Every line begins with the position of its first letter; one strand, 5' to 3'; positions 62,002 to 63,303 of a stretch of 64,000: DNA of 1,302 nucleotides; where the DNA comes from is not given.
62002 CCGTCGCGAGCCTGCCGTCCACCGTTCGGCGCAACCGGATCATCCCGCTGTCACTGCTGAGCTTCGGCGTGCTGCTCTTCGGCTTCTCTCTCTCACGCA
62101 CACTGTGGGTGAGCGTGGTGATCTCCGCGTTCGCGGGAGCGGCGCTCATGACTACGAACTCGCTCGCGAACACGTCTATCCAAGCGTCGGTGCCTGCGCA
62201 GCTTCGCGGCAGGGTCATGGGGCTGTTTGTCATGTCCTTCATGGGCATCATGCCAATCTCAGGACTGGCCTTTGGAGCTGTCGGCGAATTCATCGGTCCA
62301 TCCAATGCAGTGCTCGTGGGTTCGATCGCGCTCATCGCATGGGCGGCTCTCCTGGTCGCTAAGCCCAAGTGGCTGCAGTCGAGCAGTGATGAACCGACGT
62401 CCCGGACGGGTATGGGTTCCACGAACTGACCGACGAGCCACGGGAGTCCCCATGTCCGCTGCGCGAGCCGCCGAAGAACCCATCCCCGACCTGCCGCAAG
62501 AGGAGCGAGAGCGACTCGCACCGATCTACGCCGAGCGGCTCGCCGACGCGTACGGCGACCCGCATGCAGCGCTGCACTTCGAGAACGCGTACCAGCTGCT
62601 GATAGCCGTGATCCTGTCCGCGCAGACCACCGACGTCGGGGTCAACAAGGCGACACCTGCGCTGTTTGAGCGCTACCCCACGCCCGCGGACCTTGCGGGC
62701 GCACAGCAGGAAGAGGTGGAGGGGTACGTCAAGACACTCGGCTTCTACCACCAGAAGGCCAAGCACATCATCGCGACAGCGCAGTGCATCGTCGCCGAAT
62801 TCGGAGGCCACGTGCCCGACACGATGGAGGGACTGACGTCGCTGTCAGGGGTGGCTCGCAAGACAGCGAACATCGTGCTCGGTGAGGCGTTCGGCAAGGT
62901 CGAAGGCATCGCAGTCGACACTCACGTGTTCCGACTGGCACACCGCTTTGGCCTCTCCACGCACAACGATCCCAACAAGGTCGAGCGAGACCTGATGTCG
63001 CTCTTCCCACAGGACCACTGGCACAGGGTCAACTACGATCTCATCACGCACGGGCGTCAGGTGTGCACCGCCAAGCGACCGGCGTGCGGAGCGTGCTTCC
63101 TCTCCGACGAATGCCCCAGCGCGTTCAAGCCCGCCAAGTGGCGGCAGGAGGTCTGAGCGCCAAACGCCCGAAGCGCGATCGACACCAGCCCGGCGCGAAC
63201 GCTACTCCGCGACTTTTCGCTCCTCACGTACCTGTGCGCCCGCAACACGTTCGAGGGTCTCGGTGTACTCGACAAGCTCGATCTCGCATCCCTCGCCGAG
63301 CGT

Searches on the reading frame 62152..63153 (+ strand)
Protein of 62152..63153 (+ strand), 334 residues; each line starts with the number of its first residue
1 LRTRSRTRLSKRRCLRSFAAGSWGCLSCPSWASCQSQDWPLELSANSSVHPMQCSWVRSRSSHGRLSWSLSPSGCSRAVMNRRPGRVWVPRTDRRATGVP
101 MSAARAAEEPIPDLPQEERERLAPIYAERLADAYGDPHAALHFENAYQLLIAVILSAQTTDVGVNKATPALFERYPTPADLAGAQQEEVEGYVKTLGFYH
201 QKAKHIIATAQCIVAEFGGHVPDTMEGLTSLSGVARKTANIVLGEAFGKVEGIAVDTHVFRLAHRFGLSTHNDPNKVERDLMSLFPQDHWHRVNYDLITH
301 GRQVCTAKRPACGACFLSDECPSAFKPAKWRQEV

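Call 35: search_protein_families(library=pfam, proteins=[window:62152-63153:+], max_evalue=0.0001)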
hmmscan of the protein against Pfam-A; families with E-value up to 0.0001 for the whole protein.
window:62152-63153:+ (334 aa): 2 families
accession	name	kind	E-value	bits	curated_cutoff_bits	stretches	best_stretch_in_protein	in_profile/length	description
PF00730.31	HhH-GPD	-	9.8e-27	93.9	26.2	1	151-287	1-108/108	HhH-GPD superfamily base excision DNA repair protein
PF10576.14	EndIII_4Fe-2S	-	3.7e-05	24.3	20.5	1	305-321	1-17/17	Iron-sulfur binding domain of endonuclease III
